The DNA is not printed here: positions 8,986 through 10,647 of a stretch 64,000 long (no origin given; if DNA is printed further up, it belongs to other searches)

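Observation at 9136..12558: rplI-dnaB-DnaD-like-DnaI-like operon; the loader ATPase carries two tandem AAA+ modules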

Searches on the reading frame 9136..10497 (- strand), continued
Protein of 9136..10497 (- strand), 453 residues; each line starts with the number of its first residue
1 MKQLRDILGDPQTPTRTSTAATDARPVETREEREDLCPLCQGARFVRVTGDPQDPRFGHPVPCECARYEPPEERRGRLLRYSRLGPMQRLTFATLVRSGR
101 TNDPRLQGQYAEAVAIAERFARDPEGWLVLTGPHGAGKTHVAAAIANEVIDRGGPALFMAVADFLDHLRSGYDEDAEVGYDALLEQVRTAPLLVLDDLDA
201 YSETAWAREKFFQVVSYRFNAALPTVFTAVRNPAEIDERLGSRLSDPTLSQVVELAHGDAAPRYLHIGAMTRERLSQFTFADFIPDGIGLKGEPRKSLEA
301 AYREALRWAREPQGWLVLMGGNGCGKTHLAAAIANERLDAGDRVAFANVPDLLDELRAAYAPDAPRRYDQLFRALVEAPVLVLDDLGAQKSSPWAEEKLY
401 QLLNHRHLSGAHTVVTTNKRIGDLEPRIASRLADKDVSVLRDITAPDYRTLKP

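Call 35: fold_search(model_id=the predicted structure, library=pdb)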
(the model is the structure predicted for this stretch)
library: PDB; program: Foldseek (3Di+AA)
matches with E <= 10: 1702; with E <= 0.001: 301
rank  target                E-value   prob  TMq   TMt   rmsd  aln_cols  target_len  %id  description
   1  9mpq_C                4.6e-12  1.00  0.34  0.24  13.3       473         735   16  Cryo-EM structure of VCP (consensus) (released 2025-10-15)
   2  9p00_A                1.2e-11  1.00  0.37  0.33  15.3       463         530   16  Cryo-EM structure of apo S. Mansoni p97 (released 2025-08-13)
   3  9mpq_B                1.8e-11  1.00  0.34  0.24  13.3       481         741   16  Cryo-EM structure of VCP (consensus) (released 2025-10-15)
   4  9mpr_A                1.9e-11  1.00  0.34  0.29  17.4       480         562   17  Cryo-EM structure of three VCPIP1 VCPIDs bound to VCP (released 2025-10-15)
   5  5ifw_B                2.2e-11  1.00  0.25  0.17  16.8       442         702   17  Quantitative interaction mapping reveals an extended ubiquitin regulatory domain in ASPL that disrupts functional p97  (released 2016-10-26)
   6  8fcl_A                7.9e-11  1.00  0.33  0.24  13.2       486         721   16  Cryo-EM structure of p97:UBXD1 closed state (released 2023-06-21)
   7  7rl9_A                9.4e-11  1.00  0.35  0.24  16.9       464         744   16  Cryo-EM structure of human p97-R191Q mutant bound to ADP. (released 2021-09-22)
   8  9mpq_A                9.4e-11  1.00  0.32  0.22  13.5       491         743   16  Cryo-EM structure of VCP (consensus) (released 2025-10-15)
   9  7lmz_F                9.9e-11  1.00  0.39  0.28  17.4       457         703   16  Cryo-EM structure of human p97 in complex with Npl4/Ufd1 and Ub6 (Class 1) (released 2021-09-15)
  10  5c19_A                1.1e-10  1.00  0.36  0.25  16.0       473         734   17  p97 variant 2 in the apo state (released 2016-01-13)
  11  9p07_F                1.2e-10  1.00  0.37  0.33  11.8       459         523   16  Cryo-EM structure of S. Mansoni p97 bound to compound 804 (released 2025-08-13)
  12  7l5w_A                1.4e-10  1.00  0.31  0.27  14.4       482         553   17  p97-R155H mutant dodecamer I (released 2021-08-04)
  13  9bjj_E                1.8e-10  1.00  0.43  0.38  13.8       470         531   18  Cryo-EM structure of NVL bound the the MM017 inhibitor (released 2026-01-21)
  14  8pqx_A                1.8e-10  1.00  0.35  0.24  16.1       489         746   16  p97 (VCP) mutant - F539A state III (released 2024-05-29)
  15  7ln2_F                4.0e-10  1.00  0.37  0.26  17.8       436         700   16  Cryo-EM structure of human p97 in complex with Npl4/Ufd1 and polyubiquitinated Ub-Eos (FOM, Class 1) (released 2021-09-15)
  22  2w58_A                1.1e-09  1.00  0.33  0.74   3.4       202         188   25  Crystal Structure of the DnaI (released 2009-12-22)
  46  2w58_B                3.0e-08  1.00  0.33  0.75   3.2       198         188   25  Crystal Structure of the DnaI (released 2009-12-22)
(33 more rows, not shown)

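Call 37: find_homologous_proteins(query=P0143, max_evalue=1e-20)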
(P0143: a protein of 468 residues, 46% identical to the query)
Query P0143 (468 aa): 7981 proteins with E <= 1e-20 among 8000 candidates; the best 120 are listed.
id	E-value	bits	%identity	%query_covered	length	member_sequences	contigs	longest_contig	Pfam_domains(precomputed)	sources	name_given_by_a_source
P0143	0.0e+0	1070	100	100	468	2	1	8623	PF13173.13,PF01695.24,PF00308.25,PF24883.3,PF00004.36,PF13401.13,PF04851.22,PF20720.4,PF13191.13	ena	-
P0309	5.0e-178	610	62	96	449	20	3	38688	PF00004.36,PF01637.25,PF04851.22,PF10923.15,PF01695.24,PF00308.25,PF00158.33,PF24883.3,PF05729.19,PF02367.24,PF13521.13,PF00910.29,PF20720.4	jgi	jgi:DNA replication protein DnaC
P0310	4.2e-174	598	60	98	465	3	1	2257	PF01695.24,PF00308.25,PF00158.33,PF24883.3,PF02367.24,PF13521.13,PF00910.29,PF00004.36,PF04851.22,PF20720.4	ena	-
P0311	5.5e-173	594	62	95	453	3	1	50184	PF01695.24,PF00308.25,PF00158.33,PF24883.3,PF02367.24,PF13521.13,PF00910.29,PF00004.36,PF13401.13,PF04851.22,PF20720.4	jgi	-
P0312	9.8e-173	593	60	96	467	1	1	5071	PF10923.15,PF01695.24,PF00308.25,PF00158.33,PF24883.3,PF02367.24,PF00004.36,PF04851.22,PF20720.4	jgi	jgi:DNA replication protein DnaC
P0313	1.5e-171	589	62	94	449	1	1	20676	PF13671.13,PF00004.36,PF13401.13,PF04851.22,PF13191.13,PF10923.15,PF01695.24,PF00308.25,PF00158.33,PF24883.3,PF05729.19,PF02367.24,PF00910.29,PF20720.4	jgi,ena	-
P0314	3.3e-171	588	60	96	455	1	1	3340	PF13173.13,PF01443.25,PF00004.36,PF13401.13,PF01637.25,PF04851.22,PF13191.13,PF10923.15,PF01695.24,PF00308.25,PF00158.33,PF24883.3,PF02367.24,PF13521.13,PF00910.29,PF20720.4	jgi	jgi:DNA replication protein DnaC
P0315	6.4e-171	587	60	96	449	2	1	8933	PF13671.13,PF00004.36,PF13401.13,PF04851.22,PF00931.29,PF01695.24,PF00308.25,PF00158.33,PF24883.3,PF05729.19,PF02367.24,PF00910.29,PF20720.4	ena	-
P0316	8.3e-171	587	63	90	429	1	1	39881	PF06745.20,PF00004.36,PF04851.22,PF10923.15,PF01695.24,PF00308.25,PF00158.33,PF24883.3,PF02367.24,PF13521.13,PF00910.29,PF20720.4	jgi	-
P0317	4.0e-170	584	60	95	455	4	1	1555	PF00004.36,PF13401.13,PF01637.25,PF04851.22,PF00931.29,PF10923.15,PF01695.24,PF00308.25,PF00158.33,PF24883.3,PF02367.24,PF00910.29,PF20720.4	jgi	jgi:DNA replication protein DnaC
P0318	3.2e-169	581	61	93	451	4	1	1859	PF13173.13,PF01443.25,PF13671.13,PF00004.36,PF13401.13,PF05496.19,PF04851.22,PF13191.13,PF10923.15,PF01695.24,PF00308.25,PF00158.33,PF24883.3,PF05729.19,PF02367.24,PF13521.13,PF00910.29,PF20720.4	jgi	jgi:DNA replication protein DnaC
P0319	2.4e-168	579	60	95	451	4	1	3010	PF13173.13,PF13671.13,PF00004.36,PF13401.13,PF05496.19,PF04851.22,PF00931.29,PF13191.13,PF10923.15,PF01695.24,PF00308.25,PF00158.33,PF24883.3,PF05729.19,PF02367.24,PF13521.13,PF00910.29,PF20720.4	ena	-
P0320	4.0e-168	578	61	93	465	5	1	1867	PF00004.36,PF05496.19,PF01637.25,PF04851.22,PF13191.13,PF01695.24,PF00308.25,PF24883.3,PF00005.34,PF05729.19,PF02367.24,PF13521.13,PF00910.29,PF20720.4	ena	-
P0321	1.7e-167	576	60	93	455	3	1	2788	PF13173.13,PF13671.13,PF00004.36,PF13401.13,PF01637.25,PF04851.22,PF13191.13,PF10923.15,PF01695.24,PF00308.25,PF00158.33,PF24883.3,PF02367.24,PF13521.13,PF00910.29,PF20720.4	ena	-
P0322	3.5e-167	575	60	95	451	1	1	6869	PF13671.13,PF00004.36,PF13401.13,PF04851.22,PF13191.13,PF10923.15,PF01695.24,PF00308.25,PF00158.33,PF24883.3,PF05729.19,PF02367.24,PF13521.13,PF00910.29,PF20720.4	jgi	jgi:DNA replication protein DnaC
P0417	5.3e-143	495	52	94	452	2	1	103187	PF01695.24,PF00308.25,PF24883.3,PF13521.13,PF00004.36,PF04851.22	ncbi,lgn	ncbi:MAG: ATP-binding protein [Anaerolineae bacterium]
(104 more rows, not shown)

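Call 55: find_homologous_proteins(query=L054:6001-7245:+, max_evalue=1e-20)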
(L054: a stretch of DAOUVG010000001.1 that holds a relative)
Query L054:6001-7245:+ (415 aa): 8000 proteins with E <= 1e-20 among 8000 candidates; the best 120 are listed.
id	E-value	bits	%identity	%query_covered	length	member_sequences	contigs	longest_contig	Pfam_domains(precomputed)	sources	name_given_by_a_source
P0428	1.0e-286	968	100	100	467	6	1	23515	PF13173.13,PF01695.24,PF00308.25,PF24883.3,PF05729.19,PF00910.29,PF00004.36,PF13401.13,PF20720.4,PF13191.13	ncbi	-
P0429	8.0e-273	922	95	100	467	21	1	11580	PF13173.13,PF01695.24,PF00308.25,PF24883.3,PF05729.19,PF00910.29,PF00004.36,PF04851.22,PF20720.4,PF13191.13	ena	-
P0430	3.2e-267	904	93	100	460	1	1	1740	PF13173.13,PF01695.24,PF00308.25,PF24883.3,PF05729.19,PF00910.29,PF00004.36,PF20720.4,PF13191.13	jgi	jgi:DNA replication protein DnaC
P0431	1.0e-265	899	93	100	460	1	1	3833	PF13173.13,PF01695.24,PF00308.25,PF24883.3,PF05729.19,PF00910.29,PF00004.36,PF04851.22,PF20720.4,PF13191.13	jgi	jgi:DNA replication protein DnaC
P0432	2.1e-258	875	90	100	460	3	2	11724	PF13173.13,PF13604.13,PF13671.13,PF00004.36,PF13401.13,PF04851.22,PF00931.29,PF13191.13,PF01695.24,PF00308.25,PF24883.3,PF00005.34,PF05729.19,PF00910.29,PF20720.4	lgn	-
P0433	2.3e-242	822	83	100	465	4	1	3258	PF13173.13,PF01443.25,PF13604.13,PF13671.13,PF00004.36,PF13401.13,PF04851.22,PF13191.13,PF01695.24,PF00308.25,PF24883.3,PF00005.34,PF05729.19,PF00910.29,PF20720.4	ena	-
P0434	1.8e-238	809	83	100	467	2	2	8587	PF13173.13,PF01443.25,PF00004.36,PF13401.13,PF00931.29,PF01695.24,PF00308.25,PF24883.3,PF00005.34,PF05729.19,PF00910.29,PF20720.4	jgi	-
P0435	2.4e-238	809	83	100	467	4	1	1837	PF13173.13,PF01443.25,PF00004.36,PF13401.13,PF00931.29,PF01695.24,PF00308.25,PF24883.3,PF00005.34,PF05729.19,PF00910.29,PF20720.4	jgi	-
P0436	4.0e-235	798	82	100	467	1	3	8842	PF13173.13,PF01443.25,PF13671.13,PF00004.36,PF13401.13,PF00931.29,PF13191.13,PF01695.24,PF00308.25,PF24883.3,PF00005.34,PF05729.19,PF00910.29,PF20720.4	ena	-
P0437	2.7e-234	795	82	100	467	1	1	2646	PF13173.13,PF01695.24,PF00308.25,PF24883.3,PF05729.19,PF13671.13,PF00910.29,PF00004.36,PF20720.4,PF13191.13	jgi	-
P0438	1.7e-217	740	75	100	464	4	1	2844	PF13173.13,PF13671.13,PF00004.36,PF13401.13,PF04851.22,PF00931.29,PF13191.13,PF01695.24,PF00308.25,PF24883.3,PF05729.19,PF00910.29,PF20720.4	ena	-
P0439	2.2e-217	740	75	100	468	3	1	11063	PF13173.13,PF01443.25,PF13671.13,PF00004.36,PF13401.13,PF01637.25,PF04851.22,PF00931.29,PF13191.13,PF01695.24,PF00308.25,PF00158.33,PF24883.3,PF00005.34,PF05729.19,PF00910.29,PF20720.4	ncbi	-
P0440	7.7e-216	735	76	99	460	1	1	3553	PF13173.13,PF13604.13,PF13671.13,PF00004.36,PF13401.13,PF07728.21,PF04851.22,PF00931.29,PF13191.13,PF01695.24,PF00308.25,PF00158.33,PF24883.3,PF00005.34,PF05729.19,PF00910.29,PF20720.4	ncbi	-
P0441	4.2e-215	732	76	99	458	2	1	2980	PF13173.13,PF13604.13,PF13671.13,PF00004.36,PF13401.13,PF04851.22,PF00931.29,PF13191.13,PF01695.24,PF00308.25,PF00158.33,PF24883.3,PF00005.34,PF05729.19,PF00910.29,PF20720.4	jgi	jgi:DNA replication protein DnaC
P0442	1.4e-214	731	75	100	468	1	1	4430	PF13173.13,PF01443.25,PF13604.13,PF13671.13,PF00004.36,PF13401.13,PF01637.25,PF07728.21,PF04851.22,PF00931.29,PF13191.13,PF01695.24,PF00308.25,PF00158.33,PF24883.3,PF00005.34,PF05729.19,PF00910.29,PF20720.4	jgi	jgi:DNA replication protein DnaC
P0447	7.9e-213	725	74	99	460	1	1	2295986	PF13173.13,PF01443.25,PF13671.13,PF00004.36,PF13401.13,PF04851.22,PF00931.29,PF13191.13,PF01695.24,PF00308.25,PF24883.3,PF00005.34,PF05729.19,PF00910.29,PF20720.4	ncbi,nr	ncbi:MAG: ATP-binding protein [Dehalococcoidales bacterium]|nr:MAG: ATP-binding protein [Dehalococco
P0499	7.9e-201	685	70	100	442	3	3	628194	PF13173.13,PF13604.13,PF13671.13,PF00004.36,PF13401.13,PF07728.21,PF04851.22,PF00931.29,PF13191.13,PF01695.24,PF00308.25,PF00158.33,PF24883.3,PF00005.34,PF05729.19,PF02367.24,PF00910.29,PF20720.4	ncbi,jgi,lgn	-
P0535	6.7e-197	672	69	100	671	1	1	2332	PF13173.13,PF01443.25,PF13604.13,PF13671.13,PF00004.36,PF13401.13,PF01637.25,PF07728.21,PF04851.22,PF00931.29,PF13191.13,PF02562.23,PF01695.24,PF00308.25,PF00158.33,PF24883.3,PF00005.34,PF05729.19,PF00910.29,PF07261.17,PF20720.4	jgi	-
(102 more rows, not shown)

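Call 56: list_cluster_members(proteins=[P0001, P0059, P0062, P0064, P0088, P0118, P0110, P0447, P0499, P0535])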
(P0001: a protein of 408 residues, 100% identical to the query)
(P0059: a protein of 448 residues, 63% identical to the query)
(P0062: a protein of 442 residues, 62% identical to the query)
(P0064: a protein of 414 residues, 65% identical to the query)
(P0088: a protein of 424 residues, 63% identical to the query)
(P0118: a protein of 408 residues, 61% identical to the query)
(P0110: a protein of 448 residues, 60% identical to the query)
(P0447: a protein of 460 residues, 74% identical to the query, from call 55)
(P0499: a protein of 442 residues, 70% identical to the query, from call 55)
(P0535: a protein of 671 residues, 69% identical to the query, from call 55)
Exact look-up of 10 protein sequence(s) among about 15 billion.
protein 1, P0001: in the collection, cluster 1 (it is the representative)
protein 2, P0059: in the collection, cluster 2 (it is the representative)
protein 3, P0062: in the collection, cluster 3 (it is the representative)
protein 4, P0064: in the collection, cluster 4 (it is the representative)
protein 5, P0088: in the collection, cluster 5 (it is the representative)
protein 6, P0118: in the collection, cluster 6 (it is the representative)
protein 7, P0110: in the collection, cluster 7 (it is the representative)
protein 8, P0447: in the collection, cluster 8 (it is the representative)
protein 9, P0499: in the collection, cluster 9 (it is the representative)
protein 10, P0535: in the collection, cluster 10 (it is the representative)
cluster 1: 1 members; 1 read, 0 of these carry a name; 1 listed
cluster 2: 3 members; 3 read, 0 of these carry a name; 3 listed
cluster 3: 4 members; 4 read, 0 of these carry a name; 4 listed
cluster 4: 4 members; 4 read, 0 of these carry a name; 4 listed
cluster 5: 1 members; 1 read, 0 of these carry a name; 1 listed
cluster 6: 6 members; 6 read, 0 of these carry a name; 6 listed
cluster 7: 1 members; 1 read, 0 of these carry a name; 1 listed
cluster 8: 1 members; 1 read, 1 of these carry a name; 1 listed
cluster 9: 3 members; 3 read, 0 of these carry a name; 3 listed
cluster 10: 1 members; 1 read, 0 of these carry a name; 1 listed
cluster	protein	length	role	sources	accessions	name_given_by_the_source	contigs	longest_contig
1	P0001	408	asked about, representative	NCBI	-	-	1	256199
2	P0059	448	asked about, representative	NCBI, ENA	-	-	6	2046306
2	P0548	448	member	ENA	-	-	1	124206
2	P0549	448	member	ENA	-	-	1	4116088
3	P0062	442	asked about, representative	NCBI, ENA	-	-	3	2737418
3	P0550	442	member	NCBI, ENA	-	-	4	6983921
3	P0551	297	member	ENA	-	-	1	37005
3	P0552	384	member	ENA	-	-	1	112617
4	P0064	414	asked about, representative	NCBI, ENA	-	-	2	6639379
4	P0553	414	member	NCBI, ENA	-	-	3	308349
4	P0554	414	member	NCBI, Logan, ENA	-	-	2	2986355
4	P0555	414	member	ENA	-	-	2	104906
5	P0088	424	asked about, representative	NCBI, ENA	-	-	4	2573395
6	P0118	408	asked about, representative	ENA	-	-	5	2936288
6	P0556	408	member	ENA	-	-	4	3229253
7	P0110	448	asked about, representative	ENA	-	-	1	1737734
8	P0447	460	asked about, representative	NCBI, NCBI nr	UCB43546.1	MAG: ATP-binding protein [Dehalococcoidales bacterium]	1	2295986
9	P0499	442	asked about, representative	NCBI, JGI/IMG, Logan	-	-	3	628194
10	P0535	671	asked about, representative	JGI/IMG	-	-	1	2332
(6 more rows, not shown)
